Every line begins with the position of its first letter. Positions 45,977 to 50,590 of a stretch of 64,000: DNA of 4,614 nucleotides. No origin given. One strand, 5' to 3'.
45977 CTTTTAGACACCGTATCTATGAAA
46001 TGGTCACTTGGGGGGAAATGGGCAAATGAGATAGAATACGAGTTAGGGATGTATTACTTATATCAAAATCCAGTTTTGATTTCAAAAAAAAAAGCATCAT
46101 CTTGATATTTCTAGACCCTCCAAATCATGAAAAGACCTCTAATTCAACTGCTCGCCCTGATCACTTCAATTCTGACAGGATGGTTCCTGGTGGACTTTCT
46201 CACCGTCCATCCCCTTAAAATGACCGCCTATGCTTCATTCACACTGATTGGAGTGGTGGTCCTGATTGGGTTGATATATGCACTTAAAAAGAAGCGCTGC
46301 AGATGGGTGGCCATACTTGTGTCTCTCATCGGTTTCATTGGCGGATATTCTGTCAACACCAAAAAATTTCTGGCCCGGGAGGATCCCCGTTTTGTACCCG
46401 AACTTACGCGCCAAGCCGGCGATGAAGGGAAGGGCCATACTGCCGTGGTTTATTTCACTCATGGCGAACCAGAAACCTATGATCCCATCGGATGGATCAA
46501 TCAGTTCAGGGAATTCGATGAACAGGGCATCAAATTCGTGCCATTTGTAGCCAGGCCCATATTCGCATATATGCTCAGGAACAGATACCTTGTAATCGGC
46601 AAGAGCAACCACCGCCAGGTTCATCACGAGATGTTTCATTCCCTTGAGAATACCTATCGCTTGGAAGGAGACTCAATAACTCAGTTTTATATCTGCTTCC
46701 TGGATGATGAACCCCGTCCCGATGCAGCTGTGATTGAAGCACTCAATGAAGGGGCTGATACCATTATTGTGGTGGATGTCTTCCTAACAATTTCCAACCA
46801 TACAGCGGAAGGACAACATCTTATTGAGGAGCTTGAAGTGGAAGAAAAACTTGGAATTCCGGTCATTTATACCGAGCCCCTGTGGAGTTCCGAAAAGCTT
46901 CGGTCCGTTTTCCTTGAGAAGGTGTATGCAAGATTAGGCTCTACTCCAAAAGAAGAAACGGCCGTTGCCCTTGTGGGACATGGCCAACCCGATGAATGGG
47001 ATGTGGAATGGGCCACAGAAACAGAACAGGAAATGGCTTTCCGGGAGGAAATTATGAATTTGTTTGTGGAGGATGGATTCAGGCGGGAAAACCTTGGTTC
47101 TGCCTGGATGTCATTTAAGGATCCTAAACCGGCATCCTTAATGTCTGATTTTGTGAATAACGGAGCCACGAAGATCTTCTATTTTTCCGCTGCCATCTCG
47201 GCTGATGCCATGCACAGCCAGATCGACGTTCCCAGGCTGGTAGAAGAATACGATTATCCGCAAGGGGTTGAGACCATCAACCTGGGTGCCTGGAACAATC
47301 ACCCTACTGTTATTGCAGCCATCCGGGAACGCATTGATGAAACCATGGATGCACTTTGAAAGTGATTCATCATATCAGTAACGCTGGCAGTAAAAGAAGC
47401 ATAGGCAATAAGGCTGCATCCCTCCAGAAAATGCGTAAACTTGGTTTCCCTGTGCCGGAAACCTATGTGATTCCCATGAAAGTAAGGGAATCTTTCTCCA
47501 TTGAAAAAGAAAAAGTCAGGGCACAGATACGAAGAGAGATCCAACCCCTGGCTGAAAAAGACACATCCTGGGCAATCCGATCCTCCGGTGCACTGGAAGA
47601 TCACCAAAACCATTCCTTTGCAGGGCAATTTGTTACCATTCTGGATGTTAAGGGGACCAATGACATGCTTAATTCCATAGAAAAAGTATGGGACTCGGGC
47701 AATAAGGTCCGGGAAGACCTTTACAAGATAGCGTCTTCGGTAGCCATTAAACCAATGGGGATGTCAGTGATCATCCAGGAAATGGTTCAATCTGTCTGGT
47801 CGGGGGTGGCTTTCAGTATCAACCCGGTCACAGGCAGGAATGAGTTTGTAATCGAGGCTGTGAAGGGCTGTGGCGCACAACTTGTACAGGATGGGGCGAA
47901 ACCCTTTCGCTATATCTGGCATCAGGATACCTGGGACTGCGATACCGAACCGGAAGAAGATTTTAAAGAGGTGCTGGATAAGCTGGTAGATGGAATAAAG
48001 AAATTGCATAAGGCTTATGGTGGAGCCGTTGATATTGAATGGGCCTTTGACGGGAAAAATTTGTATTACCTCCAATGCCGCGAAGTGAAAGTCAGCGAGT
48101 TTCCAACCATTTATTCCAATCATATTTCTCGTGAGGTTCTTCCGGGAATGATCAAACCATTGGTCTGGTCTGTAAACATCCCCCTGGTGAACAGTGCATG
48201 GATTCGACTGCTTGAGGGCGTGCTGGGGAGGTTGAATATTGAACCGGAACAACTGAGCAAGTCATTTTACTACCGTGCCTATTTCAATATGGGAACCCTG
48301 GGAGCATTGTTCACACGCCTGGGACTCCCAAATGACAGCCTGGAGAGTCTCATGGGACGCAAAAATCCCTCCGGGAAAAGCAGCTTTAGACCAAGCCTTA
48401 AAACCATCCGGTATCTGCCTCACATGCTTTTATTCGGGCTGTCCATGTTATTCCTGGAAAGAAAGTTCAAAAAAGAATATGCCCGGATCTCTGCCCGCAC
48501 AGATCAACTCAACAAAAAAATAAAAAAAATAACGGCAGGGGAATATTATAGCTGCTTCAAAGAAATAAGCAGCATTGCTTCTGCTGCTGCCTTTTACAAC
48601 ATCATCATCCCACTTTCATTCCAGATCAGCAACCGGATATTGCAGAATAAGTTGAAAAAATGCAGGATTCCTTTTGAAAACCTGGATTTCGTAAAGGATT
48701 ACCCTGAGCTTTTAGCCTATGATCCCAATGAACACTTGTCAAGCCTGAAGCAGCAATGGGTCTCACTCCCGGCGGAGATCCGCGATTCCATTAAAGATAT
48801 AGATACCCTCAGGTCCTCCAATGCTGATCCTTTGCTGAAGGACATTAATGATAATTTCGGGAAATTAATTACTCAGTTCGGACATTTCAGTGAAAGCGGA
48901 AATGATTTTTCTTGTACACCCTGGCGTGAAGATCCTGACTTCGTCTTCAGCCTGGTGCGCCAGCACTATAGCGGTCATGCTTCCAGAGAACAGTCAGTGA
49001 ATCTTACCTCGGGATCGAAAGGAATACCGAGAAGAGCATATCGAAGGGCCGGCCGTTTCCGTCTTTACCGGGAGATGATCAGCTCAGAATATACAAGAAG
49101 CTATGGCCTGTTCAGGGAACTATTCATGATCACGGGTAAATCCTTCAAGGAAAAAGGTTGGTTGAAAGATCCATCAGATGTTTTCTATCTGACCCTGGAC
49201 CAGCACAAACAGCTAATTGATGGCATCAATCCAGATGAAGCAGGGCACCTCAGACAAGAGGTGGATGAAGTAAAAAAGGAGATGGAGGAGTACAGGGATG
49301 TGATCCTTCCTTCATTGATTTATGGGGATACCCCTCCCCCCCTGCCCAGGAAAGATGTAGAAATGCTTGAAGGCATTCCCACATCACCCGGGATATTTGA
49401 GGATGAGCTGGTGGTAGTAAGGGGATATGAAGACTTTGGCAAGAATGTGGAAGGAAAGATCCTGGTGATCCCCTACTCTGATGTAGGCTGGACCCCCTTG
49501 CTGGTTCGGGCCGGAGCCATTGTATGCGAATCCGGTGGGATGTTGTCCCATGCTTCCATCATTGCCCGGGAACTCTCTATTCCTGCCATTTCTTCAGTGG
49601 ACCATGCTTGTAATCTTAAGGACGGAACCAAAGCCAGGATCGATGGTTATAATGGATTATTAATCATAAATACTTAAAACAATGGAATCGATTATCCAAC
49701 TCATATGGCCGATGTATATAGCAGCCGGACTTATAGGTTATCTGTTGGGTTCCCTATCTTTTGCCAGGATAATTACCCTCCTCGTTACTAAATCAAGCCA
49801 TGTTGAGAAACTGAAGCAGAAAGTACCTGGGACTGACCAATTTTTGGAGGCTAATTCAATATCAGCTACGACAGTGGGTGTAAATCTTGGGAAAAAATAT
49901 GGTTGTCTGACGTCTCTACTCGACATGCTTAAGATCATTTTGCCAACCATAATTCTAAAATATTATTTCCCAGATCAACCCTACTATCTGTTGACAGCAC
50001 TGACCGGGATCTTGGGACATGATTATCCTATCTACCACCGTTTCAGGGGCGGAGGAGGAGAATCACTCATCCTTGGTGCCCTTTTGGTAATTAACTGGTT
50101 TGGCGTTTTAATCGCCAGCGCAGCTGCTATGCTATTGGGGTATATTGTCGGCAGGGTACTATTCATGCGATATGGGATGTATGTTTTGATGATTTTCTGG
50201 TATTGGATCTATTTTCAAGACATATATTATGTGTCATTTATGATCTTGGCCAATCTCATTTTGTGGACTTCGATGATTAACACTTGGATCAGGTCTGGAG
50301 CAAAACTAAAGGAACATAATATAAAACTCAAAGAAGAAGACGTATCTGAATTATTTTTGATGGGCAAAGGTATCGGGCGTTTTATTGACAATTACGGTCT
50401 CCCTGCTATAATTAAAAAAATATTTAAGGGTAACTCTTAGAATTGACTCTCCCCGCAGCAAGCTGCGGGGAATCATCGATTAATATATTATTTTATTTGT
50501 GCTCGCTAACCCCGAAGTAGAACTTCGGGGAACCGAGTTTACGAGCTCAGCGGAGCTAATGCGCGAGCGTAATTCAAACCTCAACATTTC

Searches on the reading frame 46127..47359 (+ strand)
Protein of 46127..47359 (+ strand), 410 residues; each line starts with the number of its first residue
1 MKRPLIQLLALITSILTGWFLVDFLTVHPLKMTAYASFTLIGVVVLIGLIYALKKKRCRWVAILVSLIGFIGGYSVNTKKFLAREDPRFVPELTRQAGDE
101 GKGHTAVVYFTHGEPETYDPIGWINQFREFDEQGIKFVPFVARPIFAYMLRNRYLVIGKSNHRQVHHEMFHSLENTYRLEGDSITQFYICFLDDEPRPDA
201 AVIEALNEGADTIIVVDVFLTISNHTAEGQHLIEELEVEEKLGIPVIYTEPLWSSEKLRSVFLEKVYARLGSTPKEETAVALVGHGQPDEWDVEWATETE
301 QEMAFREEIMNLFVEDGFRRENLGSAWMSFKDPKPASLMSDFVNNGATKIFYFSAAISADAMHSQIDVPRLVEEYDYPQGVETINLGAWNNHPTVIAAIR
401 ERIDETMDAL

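Call 11: search_protein_families(library=pfam, proteins=[window:46127-47359:+])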
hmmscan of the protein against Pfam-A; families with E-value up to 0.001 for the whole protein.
window:46127-47359:+ (410 aa): 1 family
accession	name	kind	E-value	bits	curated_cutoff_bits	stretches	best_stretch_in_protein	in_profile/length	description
PF01903.22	CbiX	-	4.1e-08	33.9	22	1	183-262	24-104/106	CbiX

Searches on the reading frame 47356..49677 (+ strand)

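Call 11: search_protein_families(library=pfam, proteins=[window:47356-49677:+])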
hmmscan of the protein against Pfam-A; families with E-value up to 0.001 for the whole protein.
window:47356-49677:+ (773 aa): 2 families
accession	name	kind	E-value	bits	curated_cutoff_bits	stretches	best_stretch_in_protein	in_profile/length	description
PF01326.24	PPDK_N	-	1.4e-43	149.8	27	3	52-192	79-226/328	Pyruvate phosphate dikinase, AMP/ATP-binding domain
PF00391.29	PEP-utilizers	-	2.8e-19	68.9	23.1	1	699-767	3-72/72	PEP-utilising enzyme, mobile domain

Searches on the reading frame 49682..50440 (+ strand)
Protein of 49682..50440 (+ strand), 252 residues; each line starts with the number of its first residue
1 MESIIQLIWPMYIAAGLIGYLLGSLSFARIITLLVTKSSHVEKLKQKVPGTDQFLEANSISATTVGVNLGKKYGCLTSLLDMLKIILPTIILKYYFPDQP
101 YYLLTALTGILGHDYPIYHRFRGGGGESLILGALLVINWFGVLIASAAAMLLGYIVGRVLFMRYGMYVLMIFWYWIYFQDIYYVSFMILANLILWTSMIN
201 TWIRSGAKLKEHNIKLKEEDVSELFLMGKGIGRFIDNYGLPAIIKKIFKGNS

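Call 52: search_protein_families(library=pfam, proteins=[window:49682-50440:+], max_evalue=0.00001)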
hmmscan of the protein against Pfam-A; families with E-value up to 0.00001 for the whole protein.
window:49682-50440:+ (252 aa): 1 family
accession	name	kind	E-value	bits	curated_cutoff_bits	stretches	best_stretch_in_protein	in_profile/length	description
PF02660.20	G3P_acyltransf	-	1.4e-21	77.7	24.1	1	18-196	1-156/164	Glycerol-3-phosphate acyltransferase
